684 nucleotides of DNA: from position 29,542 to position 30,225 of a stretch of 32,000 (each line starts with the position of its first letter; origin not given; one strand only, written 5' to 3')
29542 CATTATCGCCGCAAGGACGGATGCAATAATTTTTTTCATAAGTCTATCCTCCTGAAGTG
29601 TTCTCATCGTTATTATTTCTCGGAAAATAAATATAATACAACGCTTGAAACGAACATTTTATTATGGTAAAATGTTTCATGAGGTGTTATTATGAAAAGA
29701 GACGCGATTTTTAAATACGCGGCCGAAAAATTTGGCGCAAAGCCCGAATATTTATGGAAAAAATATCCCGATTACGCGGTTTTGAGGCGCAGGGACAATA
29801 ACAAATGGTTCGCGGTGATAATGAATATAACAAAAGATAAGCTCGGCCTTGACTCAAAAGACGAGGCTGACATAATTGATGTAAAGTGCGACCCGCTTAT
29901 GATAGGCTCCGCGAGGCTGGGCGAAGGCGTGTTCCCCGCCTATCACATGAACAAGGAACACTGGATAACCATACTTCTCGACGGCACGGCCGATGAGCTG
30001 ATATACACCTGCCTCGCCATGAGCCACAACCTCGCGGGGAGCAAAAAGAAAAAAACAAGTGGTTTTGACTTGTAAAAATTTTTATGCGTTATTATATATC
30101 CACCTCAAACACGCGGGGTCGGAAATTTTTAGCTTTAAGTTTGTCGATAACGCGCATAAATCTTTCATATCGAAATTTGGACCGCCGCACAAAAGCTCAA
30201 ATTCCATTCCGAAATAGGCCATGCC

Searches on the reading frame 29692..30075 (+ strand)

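Call 74: search_protein_families(library=pfam, proteins=[window:29692-30075:+], max_evalue=0.00001)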
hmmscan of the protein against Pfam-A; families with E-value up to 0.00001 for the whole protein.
window:29692-30075:+ (127 aa): 1 family
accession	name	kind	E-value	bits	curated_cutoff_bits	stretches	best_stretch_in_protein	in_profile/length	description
PF04237.18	YjbR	-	4.3e-17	63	30.1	1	13-114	3-88/88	YjbR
